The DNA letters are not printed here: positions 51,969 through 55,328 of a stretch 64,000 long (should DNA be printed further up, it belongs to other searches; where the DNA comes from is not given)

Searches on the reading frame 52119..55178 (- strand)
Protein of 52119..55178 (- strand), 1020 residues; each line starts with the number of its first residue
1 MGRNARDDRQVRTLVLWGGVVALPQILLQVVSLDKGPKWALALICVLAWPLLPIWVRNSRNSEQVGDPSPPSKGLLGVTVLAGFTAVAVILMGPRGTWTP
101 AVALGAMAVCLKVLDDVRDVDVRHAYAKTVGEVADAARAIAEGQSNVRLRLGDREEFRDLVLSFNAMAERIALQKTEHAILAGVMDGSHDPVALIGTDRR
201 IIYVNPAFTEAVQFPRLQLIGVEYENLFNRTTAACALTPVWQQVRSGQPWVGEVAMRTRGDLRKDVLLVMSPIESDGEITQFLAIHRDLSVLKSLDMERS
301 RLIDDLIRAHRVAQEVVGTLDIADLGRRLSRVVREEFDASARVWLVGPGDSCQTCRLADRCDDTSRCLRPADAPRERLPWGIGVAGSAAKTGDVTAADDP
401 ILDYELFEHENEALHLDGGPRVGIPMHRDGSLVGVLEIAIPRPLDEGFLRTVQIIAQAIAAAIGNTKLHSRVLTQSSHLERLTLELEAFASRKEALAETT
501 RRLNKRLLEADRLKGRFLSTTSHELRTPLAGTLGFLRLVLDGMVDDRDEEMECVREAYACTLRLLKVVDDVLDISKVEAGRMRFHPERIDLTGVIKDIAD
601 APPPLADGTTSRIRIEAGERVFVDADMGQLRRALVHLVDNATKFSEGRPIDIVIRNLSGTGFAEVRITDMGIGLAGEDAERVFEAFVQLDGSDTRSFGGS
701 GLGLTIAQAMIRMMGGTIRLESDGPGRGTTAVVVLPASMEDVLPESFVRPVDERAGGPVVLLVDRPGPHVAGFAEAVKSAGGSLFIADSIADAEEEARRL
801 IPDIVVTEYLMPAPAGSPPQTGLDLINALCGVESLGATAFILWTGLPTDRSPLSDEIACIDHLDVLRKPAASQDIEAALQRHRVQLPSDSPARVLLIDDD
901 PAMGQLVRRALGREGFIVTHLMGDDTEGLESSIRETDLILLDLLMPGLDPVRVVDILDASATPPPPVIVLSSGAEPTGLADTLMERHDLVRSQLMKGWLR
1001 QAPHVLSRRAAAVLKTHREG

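Call 81: search_protein_families(library=pfam, proteins=[window:52119-55178:-], max_evalue=0.00001)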
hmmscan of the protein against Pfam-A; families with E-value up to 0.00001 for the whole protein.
window:52119-55178:- (1020 aa): 8 families
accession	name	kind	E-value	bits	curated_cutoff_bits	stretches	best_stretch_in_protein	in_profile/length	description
PF02518.31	HATPase_c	-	6.8e-22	78.5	26.4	1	628-737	4-109/111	Histidine kinase-, DNA gyrase B-, and HSP90-like ATPase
PF00512.31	HisKA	-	2.3e-15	56.8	26.9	1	514-580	2-66/66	His Kinase A (phospho-acceptor) domain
PF00072.30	Response_reg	-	1.6e-12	48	30.2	1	894-975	1-81/111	Response regulator receiver domain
PF13426.13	PAS_9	-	3.2e-11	43.9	27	1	190-290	2-102/103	PAS domain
PF13185.12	GAF_2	-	2.8e-08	34.5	28.6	1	320-463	2-135/136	GAF domain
PF00989.32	PAS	-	5.7e-08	33.2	22.6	1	183-288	5-112/113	PAS fold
PF08448.16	PAS_4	-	4e-07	30.7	23.1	1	186-290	2-106/110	PAS fold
PF00672.30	HAMP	-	1.4e-06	29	25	1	130-171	10-51/53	HAMP domain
